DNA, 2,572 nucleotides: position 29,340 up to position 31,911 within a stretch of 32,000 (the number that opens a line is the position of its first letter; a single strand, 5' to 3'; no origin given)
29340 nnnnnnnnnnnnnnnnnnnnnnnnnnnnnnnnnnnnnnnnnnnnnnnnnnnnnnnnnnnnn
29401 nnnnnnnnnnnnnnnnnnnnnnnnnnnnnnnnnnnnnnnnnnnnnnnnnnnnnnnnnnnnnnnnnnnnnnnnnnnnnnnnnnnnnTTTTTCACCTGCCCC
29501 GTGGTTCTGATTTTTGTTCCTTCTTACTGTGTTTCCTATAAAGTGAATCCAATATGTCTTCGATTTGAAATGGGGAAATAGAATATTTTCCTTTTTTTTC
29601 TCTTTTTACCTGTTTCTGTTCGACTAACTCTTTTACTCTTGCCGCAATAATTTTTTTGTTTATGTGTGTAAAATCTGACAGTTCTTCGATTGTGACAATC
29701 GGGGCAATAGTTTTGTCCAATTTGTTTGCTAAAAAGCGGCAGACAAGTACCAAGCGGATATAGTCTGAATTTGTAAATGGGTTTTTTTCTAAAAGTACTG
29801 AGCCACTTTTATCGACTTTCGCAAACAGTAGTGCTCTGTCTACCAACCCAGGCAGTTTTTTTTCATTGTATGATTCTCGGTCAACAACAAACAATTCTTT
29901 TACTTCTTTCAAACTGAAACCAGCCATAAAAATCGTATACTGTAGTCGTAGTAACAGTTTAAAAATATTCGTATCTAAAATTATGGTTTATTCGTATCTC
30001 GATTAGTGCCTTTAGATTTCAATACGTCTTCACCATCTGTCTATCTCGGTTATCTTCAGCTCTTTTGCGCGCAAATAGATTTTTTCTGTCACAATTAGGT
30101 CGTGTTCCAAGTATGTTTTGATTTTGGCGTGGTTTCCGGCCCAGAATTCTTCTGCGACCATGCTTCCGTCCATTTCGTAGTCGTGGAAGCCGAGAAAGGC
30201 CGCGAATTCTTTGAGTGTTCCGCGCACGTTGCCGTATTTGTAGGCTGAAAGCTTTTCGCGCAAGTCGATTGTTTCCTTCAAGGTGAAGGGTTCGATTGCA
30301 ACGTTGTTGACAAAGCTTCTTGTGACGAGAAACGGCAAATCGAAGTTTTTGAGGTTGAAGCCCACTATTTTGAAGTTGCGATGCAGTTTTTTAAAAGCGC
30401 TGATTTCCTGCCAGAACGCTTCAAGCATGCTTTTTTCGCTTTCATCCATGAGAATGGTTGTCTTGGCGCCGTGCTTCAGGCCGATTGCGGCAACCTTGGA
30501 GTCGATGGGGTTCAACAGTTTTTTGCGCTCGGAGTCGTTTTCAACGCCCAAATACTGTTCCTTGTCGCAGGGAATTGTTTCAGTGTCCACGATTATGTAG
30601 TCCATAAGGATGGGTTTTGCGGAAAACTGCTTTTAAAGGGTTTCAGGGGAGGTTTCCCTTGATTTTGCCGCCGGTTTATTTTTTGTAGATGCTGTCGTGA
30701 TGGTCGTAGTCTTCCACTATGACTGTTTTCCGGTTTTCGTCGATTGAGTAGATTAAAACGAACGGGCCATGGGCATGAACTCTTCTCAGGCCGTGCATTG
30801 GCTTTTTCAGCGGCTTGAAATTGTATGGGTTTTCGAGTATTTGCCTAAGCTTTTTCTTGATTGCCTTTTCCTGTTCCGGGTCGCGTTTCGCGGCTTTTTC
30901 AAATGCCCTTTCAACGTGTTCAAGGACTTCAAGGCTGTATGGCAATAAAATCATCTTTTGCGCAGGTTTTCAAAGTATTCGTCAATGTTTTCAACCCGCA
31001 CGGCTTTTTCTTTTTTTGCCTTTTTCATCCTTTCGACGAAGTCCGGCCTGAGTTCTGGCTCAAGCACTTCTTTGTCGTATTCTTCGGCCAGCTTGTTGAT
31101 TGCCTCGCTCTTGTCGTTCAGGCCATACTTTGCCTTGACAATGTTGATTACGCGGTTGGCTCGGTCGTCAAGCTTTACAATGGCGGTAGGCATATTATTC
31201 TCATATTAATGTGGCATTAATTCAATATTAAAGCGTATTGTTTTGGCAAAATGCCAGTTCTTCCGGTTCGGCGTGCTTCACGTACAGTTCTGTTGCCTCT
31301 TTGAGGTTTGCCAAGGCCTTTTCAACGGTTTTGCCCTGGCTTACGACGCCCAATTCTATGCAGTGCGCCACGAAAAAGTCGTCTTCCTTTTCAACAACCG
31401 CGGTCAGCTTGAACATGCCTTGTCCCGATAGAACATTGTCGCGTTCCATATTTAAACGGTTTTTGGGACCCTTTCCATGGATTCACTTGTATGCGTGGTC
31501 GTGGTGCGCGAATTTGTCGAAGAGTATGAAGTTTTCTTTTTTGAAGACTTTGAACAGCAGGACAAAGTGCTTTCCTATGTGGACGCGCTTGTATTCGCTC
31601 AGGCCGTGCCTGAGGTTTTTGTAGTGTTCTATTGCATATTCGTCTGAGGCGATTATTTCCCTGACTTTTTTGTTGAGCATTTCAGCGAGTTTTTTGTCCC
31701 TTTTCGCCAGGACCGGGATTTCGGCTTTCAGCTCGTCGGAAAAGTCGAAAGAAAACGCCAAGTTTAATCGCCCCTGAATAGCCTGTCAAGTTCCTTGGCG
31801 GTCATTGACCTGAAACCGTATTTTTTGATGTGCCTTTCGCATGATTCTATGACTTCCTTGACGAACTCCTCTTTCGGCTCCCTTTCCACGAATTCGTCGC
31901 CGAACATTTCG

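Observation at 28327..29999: AT-rich three-gene operon: three paralogous wHTH modules, the last fused to a PLD-fold 'DSY...HDRF' domain; candidate uncharacterised defence/conflict system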

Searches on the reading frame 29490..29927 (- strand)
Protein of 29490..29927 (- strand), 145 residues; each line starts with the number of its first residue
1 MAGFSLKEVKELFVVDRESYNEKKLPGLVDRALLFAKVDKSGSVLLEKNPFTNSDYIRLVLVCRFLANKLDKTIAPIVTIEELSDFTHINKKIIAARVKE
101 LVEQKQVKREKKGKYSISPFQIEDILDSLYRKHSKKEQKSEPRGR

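Call 3: search_protein_families(library=pfam, proteins=[window:29490-29927:-], max_evalue=1)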
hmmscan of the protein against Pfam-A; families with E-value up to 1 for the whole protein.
window:29490-29927:- (145 aa): 3 families
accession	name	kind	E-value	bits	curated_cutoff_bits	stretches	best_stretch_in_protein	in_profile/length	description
PF21984.2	DnaD_N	-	0.024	15.3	27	1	78-139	36-99/101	DnaD N-terminal domain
PF19675.4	ORC3_ins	-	0.038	14.4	28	1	97-137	176-217/232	Origin recognition complex subunit 3 insertion domain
PF20952.2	Flu_PB2_7th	-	0.076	13.7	25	1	65-92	13-41/76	Influenza RNA polymerase PB2 C-terminal domain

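Call 4: search_protein_families(library=padloc, proteins=[window:29490-29927:-], max_evalue=1)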
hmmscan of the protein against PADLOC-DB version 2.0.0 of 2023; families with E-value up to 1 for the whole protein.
window:29490-29927:- (145 aa): 3 families
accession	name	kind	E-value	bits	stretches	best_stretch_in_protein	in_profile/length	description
PDLC02267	AbiEi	-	0.00017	19.2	1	68-123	11-64/252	AbiEi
PDLC02976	WH_III-A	-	0.0028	16.3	1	79-120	20-59/104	-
PDLC03927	PsyrA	-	0.024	11.7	1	62-116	340-395/398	-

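Call 5: search_protein_families(library=ncbifam, proteins=[window:29490-29927:-], max_evalue=1)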
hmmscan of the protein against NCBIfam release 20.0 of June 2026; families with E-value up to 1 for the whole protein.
window:29490-29927:- (145 aa): 3 families
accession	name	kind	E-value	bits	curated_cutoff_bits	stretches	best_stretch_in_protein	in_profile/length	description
NF001679.0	PRK00440.1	equivalog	0.029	13.4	303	1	57-118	134-191/322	replication factor C small subunit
TIGR01330.1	bisphos_HAL2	equivalog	0.035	12.9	267.05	1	47-128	40-122/359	3'(2'),5'-bisphosphate nucleotidase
NF040939.2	trans_reg_lrs14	equivalog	0.095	12.7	90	1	78-114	37-73/103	Lrs14 family HTH-type transcriptional regulator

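Call 12: find_homologous_proteins(query=window:29490-29927:-)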
Query window:29490-29927:- (145 aa): 1 proteins with E <= 0.001 among 34 candidates.
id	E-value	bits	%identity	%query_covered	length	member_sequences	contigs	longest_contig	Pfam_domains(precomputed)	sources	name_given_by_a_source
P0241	1.6e-85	302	100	100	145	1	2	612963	-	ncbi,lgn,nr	ncbi:MAG: hypothetical protein HY394_02905 [Candidatus Diapherotrites archaeon]|nr:hypothetical prot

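Call 43: search_protein_representatives(protein=window:29490-29927:-)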
Query: 145 residues. Proteins with E-value up to 0.001 (for the whole library): 199; up to 1e-10: 60; up to 1e-30: 1. The best 150 are listed.
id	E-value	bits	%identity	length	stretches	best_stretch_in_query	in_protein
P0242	9.3e-33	129.7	52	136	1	6-136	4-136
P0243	4.1e-22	95.2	43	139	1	5-134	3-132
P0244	2.4e-21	92.8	38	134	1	7-135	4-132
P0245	6.1e-21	91.5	38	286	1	4-141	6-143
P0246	6.1e-21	91.5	41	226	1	5-131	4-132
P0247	7.7e-21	91.1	39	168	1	5-129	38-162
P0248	1.5e-20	90.2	39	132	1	7-132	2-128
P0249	2.8e-19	86.1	34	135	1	7-137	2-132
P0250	1.6e-18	83.7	35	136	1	6-129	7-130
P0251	3.7e-18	82.4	37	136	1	6-129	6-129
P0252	3.8e-18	82.4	33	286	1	8-136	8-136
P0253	4.8e-18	82.1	33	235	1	6-140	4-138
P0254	1.2e-17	80.8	38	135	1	7-137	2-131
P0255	6.0e-17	78.5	36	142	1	5-139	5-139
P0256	6.1e-17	78.5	37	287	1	7-140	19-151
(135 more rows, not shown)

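Call 104: search_protein_families(library=phrogs, proteins=[window:29490-29927:-], max_evalue=0.01)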
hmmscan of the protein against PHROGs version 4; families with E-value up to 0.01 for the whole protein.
window:29490-29927:- (145 aa): 1 family
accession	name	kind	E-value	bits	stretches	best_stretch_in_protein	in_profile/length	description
phrog_8117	-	unknown function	0.00037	21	1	77-116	31-70/166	-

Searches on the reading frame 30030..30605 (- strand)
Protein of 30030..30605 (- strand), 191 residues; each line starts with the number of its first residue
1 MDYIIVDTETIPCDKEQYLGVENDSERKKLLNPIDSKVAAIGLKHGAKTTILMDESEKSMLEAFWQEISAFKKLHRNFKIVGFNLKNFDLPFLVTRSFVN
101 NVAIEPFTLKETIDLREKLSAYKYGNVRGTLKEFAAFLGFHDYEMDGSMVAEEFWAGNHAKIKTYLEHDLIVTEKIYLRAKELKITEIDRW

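Call 3: search_protein_families(library=pfam, proteins=[window:30030-30605:-], max_evalue=1)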
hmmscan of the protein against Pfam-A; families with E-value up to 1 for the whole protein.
window:30030-30605:- (191 aa): 5 families
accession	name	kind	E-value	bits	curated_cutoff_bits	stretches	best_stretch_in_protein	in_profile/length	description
PF10108.15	DNA_pol_B_exo2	-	2.7e-17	63.6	24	1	54-184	34-177/213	Predicted 3'-5' exonuclease related to the exonuclease domain of PolB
PF13482.12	RNase_H_2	-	3.8e-08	33.9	22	1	55-154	38-131/165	RNase_H superfamily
PF03104.25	DNA_pol_B_exo1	-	7e-05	22.8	23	1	47-98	133-180/242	DNA polymerase family B, exonuclease domain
PF21857.2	DUF6913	-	0.018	15.4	27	1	28-87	10-69/166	Family of unknown function (DUF6913)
PF12729.13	4HB_MCP_1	-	0.092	12.7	27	1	14-77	64-127/181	Four helix bundle sensory module for signal transduction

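Call 4: search_protein_families(library=padloc, proteins=[window:30030-30605:-], max_evalue=1)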
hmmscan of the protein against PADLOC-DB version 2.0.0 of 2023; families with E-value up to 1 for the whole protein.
window:30030-30605:- (191 aa): 0 families

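Call 5: search_protein_families(library=ncbifam, proteins=[window:30030-30605:-], max_evalue=1)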
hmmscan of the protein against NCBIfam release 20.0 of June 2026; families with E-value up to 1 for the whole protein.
window:30030-30605:- (191 aa): 2 families
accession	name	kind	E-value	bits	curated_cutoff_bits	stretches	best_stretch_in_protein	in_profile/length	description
NF004421.0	PRK05762.1-2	equivalog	0.024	12.9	570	1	34-118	188-271/795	DNA polymerase II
NF004417.0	PRK05761.1-3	equivalog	0.027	12.4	780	1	42-108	268-328/858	DNA-directed DNA polymerase I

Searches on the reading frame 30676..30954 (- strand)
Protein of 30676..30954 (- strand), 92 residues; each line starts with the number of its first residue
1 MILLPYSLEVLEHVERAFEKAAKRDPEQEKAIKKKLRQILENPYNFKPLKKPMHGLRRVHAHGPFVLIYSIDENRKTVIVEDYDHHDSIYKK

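Call 69: search_protein_families(library=pfam, proteins=[window:30676-30954:-], max_evalue=0.01)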
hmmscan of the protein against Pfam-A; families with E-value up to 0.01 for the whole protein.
window:30676-30954:- (92 aa): 3 families
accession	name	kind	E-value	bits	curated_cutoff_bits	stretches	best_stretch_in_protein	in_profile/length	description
PF05016.21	ParE_toxin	-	1e-09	39.3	23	1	6-80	3-80/89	ParE toxin of type II toxin-antitoxin system, parDE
PF15738.11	YafQ_toxin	-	0.0033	18.1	30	0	33-89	30-86/88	Bacterial toxin of type II toxin-antitoxin system, YafQ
PF15781.12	ParE-like_toxin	-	0.0055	17.1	28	0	15-91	4-84/87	ParE-like toxin of type II bacterial toxin-antitoxin system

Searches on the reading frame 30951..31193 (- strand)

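Call 69: search_protein_families(library=pfam, proteins=[window:30951-31193:-], max_evalue=0.01)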
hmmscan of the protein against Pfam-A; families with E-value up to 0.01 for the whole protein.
window:30951-31193:- (80 aa): 1 family
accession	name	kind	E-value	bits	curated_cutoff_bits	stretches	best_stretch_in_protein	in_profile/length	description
PF10884.14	DUF2683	-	7.5e-10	39.4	27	1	15-71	4-62/66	Protein of unknown function (DUF2683)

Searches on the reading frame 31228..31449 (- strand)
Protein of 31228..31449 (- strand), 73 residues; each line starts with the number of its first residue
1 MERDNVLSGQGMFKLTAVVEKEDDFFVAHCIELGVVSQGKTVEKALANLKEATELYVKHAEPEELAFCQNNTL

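Call 69: search_protein_families(library=pfam, proteins=[window:31228-31449:-], max_evalue=0.01)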
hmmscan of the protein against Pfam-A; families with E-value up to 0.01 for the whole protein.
window:31228-31449:- (73 aa): 3 families
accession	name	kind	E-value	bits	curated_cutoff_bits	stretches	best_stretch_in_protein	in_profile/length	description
PF24113.1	DUF7387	-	4.5e-07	30.6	27.9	1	18-62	16-60/85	Family of unknown function (DUF7387)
PF21748.3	UPF0150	-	0.00095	19.5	27.3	1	21-57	14-53/64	UPF0150-like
PF12910.14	PHD_like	-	0.0087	16.5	27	1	12-57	55-100/141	Antitoxin of toxin-antitoxin, RelE / RelB, TA system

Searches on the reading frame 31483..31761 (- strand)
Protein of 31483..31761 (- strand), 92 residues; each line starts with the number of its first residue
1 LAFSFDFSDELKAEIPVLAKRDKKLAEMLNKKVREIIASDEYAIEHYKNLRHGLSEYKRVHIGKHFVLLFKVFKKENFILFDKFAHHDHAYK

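Call 69: search_protein_families(library=pfam, proteins=[window:31483-31761:-], max_evalue=0.01)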
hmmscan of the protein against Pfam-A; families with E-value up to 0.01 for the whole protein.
window:31483-31761:- (92 aa): 1 family
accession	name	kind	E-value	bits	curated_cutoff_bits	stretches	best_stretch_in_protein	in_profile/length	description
PF11663.14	Toxin_YhaV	-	0.0034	17.9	35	1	19-81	31-95/138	Toxin with endonuclease activity, of toxin-antitoxin system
